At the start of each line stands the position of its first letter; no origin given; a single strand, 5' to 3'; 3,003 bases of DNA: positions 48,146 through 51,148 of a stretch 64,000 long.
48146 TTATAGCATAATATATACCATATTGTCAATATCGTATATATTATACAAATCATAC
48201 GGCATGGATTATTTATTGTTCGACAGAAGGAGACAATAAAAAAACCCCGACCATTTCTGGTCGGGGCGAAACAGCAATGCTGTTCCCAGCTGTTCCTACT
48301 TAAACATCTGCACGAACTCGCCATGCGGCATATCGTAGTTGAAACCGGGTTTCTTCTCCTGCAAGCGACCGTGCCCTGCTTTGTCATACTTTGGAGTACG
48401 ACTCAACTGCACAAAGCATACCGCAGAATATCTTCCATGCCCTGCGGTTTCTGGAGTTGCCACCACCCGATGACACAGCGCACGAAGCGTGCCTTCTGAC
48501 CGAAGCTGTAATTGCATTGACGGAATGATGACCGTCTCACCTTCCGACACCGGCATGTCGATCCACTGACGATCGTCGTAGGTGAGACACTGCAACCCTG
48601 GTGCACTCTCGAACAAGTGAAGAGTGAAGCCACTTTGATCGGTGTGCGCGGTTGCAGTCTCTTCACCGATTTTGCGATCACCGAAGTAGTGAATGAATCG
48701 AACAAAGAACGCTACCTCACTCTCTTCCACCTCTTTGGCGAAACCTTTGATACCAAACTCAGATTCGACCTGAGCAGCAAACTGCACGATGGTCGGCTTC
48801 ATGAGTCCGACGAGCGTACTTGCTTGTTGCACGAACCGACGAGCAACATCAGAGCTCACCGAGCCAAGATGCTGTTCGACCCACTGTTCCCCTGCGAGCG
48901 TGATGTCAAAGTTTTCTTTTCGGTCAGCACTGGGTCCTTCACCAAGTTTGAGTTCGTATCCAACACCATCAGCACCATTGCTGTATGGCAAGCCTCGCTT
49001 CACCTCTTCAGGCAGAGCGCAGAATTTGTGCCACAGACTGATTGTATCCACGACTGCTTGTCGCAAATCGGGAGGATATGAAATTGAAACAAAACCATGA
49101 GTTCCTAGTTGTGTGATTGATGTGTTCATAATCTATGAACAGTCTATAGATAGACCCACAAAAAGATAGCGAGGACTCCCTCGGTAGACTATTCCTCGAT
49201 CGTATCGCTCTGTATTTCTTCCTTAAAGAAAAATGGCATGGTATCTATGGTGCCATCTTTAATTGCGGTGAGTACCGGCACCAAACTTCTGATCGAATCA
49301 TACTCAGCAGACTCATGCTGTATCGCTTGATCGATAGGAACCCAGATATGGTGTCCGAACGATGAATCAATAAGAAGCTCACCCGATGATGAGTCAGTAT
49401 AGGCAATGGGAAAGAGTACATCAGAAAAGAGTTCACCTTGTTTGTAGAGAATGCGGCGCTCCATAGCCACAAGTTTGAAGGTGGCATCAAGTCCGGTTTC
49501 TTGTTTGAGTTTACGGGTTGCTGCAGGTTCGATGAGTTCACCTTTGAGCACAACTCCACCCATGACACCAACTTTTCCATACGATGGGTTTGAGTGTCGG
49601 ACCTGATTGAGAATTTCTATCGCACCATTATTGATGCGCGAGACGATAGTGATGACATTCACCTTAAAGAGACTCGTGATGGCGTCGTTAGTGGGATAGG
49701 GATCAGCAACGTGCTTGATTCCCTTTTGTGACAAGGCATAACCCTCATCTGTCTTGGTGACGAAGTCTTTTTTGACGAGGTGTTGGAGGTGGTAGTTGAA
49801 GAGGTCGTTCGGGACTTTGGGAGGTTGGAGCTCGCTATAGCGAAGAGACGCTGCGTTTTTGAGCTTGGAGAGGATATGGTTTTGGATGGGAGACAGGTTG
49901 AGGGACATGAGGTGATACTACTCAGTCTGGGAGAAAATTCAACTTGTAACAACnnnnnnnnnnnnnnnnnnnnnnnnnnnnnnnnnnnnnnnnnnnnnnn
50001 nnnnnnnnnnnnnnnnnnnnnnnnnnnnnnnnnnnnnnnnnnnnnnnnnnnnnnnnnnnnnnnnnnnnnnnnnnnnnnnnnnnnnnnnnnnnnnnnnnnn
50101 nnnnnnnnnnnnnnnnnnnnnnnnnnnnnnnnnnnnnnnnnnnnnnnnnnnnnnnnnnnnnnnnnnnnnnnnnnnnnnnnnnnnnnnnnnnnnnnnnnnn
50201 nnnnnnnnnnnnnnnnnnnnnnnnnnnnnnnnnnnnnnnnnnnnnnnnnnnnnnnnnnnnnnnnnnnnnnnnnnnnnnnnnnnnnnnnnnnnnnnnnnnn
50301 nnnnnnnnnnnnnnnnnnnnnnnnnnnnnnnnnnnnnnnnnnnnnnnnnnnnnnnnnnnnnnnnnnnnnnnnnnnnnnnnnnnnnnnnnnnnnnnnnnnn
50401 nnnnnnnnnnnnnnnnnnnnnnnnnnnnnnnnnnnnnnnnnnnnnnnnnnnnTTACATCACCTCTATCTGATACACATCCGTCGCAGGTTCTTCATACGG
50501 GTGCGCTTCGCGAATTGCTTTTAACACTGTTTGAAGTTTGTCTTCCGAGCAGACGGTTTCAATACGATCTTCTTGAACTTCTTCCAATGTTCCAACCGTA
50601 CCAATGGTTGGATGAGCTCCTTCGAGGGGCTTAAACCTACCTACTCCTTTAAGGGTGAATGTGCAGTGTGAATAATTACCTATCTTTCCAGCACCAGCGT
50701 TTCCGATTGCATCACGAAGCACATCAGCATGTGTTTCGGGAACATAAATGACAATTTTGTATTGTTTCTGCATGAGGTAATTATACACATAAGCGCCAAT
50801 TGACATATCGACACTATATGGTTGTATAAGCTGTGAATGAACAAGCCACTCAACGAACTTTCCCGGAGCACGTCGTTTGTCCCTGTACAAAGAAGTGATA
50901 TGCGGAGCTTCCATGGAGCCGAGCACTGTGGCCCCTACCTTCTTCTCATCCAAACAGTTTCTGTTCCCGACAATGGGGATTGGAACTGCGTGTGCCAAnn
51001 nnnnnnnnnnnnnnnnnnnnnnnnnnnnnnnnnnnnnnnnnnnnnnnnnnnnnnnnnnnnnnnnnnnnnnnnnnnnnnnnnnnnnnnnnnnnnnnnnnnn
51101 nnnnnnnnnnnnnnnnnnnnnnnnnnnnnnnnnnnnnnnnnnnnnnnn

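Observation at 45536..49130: GC-rich three-gene block (leuA, hypothetical, 2OG-Fe oxygenase) with no other leucine-pathway genes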

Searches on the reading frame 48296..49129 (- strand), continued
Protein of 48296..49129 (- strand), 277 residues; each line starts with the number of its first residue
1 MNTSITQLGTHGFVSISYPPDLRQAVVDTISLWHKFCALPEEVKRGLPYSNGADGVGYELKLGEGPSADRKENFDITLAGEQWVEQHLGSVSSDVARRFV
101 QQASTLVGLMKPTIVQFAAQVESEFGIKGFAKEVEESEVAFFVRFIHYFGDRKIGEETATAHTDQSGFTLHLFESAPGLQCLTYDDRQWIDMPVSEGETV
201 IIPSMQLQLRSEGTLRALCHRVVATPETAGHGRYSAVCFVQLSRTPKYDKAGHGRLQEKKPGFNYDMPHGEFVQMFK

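Call 74: find_encoding_contigs(protein=P0211, flank=6000, max_places=3)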
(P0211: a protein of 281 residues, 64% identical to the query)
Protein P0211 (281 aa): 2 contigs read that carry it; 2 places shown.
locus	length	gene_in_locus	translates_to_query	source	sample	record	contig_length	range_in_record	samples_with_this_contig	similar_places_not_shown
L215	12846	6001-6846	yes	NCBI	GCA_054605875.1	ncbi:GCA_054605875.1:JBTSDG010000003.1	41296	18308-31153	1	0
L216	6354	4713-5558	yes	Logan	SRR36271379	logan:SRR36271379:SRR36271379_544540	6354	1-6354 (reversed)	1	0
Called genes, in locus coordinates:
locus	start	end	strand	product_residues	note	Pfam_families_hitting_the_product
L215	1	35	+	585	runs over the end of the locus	PF00664:ABC_membrane, PF02463:SMC_N (faint), PF00005:ABC_tran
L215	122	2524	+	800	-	PF01471:PG_binding_1 (faint), PF00059:Lectin_C, PF13205:Big_5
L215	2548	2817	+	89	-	PF04193:PQ-loop (weak)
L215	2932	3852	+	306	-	PF01063:Aminotran_4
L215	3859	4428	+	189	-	PF01863:YgjP-like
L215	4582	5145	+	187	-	-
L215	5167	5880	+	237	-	PF24038:DUF7347 (weak), PF00293:NUDIX (weak)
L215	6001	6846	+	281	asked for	PF03171:2OG-FeII_Oxy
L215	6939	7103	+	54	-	-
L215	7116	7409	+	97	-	PF08922:DUF1905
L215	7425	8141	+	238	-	-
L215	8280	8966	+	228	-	PF07589:PEP_exosort_dom (weak)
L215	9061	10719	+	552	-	PF01565:FAD_binding_4, PF02913:FAD-oxidase_C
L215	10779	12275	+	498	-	PF00005:ABC_tran, PF02463:SMC_N (faint), PF13555:AAA_29 (faint), PF13304:AAA_21 (weak), PF00005:ABC_tran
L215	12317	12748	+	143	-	PF10648:Gmad2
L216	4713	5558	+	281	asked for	PF03171:2OG-FeII_Oxy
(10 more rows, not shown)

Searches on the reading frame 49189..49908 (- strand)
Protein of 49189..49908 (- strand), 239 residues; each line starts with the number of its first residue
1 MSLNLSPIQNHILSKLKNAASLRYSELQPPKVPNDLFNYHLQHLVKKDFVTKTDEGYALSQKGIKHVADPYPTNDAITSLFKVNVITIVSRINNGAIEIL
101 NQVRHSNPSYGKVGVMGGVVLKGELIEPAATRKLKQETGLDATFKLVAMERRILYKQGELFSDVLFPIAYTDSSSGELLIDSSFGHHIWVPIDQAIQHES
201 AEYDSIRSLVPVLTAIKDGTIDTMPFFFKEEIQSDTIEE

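Call 4: search_protein_families(library=pfam, proteins=[window:49189-49908:-], max_evalue=0.01)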
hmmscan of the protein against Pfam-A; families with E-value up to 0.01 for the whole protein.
window:49189-49908:- (239 aa): 3 families
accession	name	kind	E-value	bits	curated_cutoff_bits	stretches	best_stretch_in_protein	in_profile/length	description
PF24038.1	DUF7347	-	6.6e-08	33.1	27.6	1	11-65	15-72/77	Domain of unknown function (DUF7347)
PF00293.34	NUDIX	-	1.8e-07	31.6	21.1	1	96-200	16-125/134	NUDIX domain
PF14947.12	HTH_45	-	0.0077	16.7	25.5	0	35-66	34-65/77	Winged helix-turn-helix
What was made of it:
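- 49189..49908 (-): wHTH (DUF7347)-NUDIX gene. It is the conserved upstream partner of the oxygenase and is native. Pfam DUF7347 plus NUDIX (call 4).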

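Call 5: search_protein_families(library=ncbifam, proteins=[window:49189-49908:-], max_evalue=0.01)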
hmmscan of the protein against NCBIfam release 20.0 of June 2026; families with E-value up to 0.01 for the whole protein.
window:49189-49908:- (239 aa): 1 family
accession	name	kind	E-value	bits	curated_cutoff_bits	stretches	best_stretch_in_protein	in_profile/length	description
NF003787.0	PRK05379.1-4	equivalog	0.0048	15.9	449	1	83-141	206-263/346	bifunctional nicotinamide-nucleotide adenylyltransferase/Nudix hydroxylase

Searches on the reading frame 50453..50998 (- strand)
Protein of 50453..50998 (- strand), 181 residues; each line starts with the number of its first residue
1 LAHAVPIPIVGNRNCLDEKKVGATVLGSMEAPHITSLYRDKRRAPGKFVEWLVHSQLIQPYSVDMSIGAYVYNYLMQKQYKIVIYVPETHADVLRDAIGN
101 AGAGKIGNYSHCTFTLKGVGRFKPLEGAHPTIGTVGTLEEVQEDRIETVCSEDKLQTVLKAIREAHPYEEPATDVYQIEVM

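Call 4: search_protein_families(library=pfam, proteins=[window:50453-50998:-], max_evalue=0.01)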
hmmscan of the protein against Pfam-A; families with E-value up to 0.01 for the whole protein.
window:50453-50998:- (181 aa): 2 families
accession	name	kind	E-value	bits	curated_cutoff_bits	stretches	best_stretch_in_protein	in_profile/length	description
PF00543.27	P-II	-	0.0079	17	25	0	81-165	3-77/102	Nitrogen regulatory protein P-II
PF03091.20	CutA1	-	0.0088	16.3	22.4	0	136-178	43-85/99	CutA1 divalent ion tolerance protein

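Call 5: search_protein_families(library=ncbifam, proteins=[window:50453-50998:-], max_evalue=0.01)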
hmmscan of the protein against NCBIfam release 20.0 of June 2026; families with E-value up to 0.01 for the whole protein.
window:50453-50998:- (181 aa): 0 families

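Call 76: search_protein_families(library=pfam, max_evalue=0.001, proteins=[window:50453-50998:-])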
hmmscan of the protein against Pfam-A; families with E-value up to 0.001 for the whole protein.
window:50453-50998:- (181 aa): 0 families
